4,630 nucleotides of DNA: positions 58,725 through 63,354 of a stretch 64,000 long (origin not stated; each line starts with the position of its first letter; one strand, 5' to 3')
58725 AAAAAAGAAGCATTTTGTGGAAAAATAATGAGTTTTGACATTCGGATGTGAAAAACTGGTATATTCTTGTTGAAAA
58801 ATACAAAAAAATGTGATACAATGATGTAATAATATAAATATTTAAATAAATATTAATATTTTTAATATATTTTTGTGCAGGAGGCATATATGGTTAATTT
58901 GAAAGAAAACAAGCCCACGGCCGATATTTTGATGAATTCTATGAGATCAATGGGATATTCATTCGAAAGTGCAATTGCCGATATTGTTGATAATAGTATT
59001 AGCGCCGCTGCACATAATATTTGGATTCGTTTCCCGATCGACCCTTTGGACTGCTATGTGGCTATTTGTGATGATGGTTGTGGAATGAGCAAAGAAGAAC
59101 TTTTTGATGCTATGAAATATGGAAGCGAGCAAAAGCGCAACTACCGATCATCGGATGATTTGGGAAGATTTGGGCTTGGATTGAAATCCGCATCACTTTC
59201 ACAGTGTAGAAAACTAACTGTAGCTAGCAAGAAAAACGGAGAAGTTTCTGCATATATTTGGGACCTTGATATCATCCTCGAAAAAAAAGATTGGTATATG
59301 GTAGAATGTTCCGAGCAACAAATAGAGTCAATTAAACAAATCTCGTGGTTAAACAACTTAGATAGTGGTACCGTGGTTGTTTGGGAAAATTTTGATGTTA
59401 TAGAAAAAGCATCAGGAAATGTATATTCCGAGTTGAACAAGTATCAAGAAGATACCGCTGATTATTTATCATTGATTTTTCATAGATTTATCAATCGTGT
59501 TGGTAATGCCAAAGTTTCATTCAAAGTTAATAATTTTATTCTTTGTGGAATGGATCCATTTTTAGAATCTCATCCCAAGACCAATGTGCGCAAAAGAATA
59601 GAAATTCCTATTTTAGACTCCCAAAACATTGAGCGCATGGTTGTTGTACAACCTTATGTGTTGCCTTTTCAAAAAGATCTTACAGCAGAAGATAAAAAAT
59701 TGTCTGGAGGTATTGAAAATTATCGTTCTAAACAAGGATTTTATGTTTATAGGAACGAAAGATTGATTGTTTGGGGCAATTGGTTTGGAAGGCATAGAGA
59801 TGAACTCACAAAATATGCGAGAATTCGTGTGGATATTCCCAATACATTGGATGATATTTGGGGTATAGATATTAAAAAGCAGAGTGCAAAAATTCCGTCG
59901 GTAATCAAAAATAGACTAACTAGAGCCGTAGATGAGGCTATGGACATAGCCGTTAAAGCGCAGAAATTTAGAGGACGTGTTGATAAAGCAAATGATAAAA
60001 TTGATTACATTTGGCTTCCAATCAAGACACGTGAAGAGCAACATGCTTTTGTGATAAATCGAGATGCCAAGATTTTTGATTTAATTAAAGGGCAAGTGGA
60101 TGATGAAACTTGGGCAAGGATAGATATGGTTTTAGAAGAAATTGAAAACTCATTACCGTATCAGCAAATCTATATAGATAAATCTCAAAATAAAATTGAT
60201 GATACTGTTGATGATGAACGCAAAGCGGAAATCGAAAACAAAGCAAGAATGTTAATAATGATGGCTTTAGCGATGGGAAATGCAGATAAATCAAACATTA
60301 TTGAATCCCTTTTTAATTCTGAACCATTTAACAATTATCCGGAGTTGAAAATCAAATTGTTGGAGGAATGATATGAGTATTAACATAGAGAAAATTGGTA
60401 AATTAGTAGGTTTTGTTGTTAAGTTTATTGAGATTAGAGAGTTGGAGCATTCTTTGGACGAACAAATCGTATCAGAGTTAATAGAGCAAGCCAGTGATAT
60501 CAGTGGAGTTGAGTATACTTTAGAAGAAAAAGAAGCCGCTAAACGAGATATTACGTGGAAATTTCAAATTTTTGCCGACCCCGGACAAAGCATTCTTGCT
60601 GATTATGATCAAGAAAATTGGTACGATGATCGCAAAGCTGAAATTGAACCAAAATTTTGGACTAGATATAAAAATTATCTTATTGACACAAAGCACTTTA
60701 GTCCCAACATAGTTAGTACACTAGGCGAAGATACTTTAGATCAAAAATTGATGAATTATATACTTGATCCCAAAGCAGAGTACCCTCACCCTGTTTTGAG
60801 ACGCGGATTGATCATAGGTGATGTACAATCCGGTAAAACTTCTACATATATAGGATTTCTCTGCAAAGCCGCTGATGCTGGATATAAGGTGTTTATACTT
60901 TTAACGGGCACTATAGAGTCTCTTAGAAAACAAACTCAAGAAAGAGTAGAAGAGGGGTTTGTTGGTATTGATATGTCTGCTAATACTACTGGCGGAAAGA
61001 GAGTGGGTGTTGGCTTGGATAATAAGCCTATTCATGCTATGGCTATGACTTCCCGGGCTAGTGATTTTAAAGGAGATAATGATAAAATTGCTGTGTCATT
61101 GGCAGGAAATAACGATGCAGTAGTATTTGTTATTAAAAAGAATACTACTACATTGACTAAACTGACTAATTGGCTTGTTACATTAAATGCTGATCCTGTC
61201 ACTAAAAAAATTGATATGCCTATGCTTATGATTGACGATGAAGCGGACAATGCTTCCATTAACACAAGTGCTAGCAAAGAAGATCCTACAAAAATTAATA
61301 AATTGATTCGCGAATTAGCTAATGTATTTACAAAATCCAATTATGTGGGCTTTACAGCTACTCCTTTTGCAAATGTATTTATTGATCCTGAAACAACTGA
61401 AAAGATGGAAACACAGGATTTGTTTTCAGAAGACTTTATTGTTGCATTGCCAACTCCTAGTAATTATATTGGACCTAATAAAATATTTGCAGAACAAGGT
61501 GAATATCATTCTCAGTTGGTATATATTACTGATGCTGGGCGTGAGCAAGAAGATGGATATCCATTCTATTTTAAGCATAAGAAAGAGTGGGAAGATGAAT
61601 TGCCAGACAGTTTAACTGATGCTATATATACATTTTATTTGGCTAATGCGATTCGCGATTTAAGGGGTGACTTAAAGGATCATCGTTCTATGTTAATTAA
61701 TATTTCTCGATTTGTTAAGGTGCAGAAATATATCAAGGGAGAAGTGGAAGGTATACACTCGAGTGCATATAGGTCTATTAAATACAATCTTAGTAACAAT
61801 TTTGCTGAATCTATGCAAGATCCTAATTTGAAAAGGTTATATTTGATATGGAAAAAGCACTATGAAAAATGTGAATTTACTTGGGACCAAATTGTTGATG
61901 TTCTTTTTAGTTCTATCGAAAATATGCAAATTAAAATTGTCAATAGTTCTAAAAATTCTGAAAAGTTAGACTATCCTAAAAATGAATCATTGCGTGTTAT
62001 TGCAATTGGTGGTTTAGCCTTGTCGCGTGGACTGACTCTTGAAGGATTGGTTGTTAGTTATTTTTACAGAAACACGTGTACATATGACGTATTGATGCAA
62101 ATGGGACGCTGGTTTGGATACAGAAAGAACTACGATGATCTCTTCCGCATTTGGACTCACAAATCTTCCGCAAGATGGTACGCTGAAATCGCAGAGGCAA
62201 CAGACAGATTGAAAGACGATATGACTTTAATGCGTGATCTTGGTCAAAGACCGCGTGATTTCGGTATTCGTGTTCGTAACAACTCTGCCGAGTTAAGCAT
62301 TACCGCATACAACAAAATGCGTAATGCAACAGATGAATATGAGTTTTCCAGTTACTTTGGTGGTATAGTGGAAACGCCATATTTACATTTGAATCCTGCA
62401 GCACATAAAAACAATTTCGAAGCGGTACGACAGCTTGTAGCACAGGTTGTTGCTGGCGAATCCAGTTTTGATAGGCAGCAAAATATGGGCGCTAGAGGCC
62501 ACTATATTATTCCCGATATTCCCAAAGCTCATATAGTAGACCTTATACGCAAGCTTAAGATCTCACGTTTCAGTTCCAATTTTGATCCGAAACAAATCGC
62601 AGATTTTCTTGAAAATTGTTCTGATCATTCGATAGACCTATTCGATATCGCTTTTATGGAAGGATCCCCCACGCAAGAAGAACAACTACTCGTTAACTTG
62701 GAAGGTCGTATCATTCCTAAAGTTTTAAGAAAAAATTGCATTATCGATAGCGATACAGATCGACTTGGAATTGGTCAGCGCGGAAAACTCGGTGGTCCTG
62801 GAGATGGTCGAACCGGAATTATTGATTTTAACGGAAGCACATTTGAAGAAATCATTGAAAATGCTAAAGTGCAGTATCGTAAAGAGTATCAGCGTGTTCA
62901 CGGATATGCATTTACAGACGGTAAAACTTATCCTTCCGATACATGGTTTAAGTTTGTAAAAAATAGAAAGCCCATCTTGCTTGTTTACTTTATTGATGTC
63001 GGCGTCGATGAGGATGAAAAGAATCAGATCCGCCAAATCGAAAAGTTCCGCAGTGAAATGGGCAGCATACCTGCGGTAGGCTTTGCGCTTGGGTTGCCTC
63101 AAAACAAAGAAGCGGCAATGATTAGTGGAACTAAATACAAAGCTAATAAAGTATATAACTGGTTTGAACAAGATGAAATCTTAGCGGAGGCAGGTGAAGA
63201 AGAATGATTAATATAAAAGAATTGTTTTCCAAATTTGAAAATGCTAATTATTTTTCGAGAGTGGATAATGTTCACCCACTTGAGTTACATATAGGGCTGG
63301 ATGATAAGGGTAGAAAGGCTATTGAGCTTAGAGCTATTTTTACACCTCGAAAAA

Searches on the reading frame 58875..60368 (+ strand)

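Call 11: search_protein_families(library=pfam, proteins=[window:58875-60368:+], max_evalue=0.001)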
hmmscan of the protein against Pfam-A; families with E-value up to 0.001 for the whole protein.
window:58875-60368:+ (498 aa): 2 families
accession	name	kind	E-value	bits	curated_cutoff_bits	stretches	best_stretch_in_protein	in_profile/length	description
PF13589.12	HATPase_c_3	-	4.5e-36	124.3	25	1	28-156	1-130/137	Histidine kinase-, DNA gyrase B-, and HSP90-like ATPase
PF02518.31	HATPase_c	-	6.1e-07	30.3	26.4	1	32-107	8-81/111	Histidine kinase-, DNA gyrase B-, and HSP90-like ATPase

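Call 109: search_protein_families(library=padloc, proteins=[window:58875-60368:+], max_evalue=0.001)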
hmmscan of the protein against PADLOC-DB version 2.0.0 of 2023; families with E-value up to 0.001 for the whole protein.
window:58875-60368:+ (498 aa): 2 families
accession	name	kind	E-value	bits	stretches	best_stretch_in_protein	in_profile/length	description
PDLC02204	MzaB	-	7.6e-86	286.5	1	6-495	1-491/500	-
PDLC03419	REase_II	-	6.6e-05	19.4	1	25-123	16-124/695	Type II restriction enzyme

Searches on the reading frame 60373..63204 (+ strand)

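Call 11: search_protein_families(library=pfam, proteins=[window:60373-63204:+], max_evalue=0.001)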
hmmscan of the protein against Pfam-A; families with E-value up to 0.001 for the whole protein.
window:60373-63204:+ (944 aa): 2 families
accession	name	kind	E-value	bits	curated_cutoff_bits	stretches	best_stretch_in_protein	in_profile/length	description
PF10593.14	Z1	-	1.5e-76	257.4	25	1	413-640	1-227/228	Z1 domain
PF04851.21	ResIII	-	0.00085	19.7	22.5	0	143-332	24-163/164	Type III restriction enzyme, res subunit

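Call 109: search_protein_families(library=padloc, proteins=[window:60373-63204:+], max_evalue=0.001)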
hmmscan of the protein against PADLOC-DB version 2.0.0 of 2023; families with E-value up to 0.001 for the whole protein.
window:60373-63204:+ (944 aa): 2 families
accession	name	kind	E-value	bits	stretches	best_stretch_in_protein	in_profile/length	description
PDLC02205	MzaC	-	1.6e-120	401.6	1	48-836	49-856/952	-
PDLC03202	Helicase_II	-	7.6e-41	138.1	2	248-615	117-441/621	Type II helicase domain protein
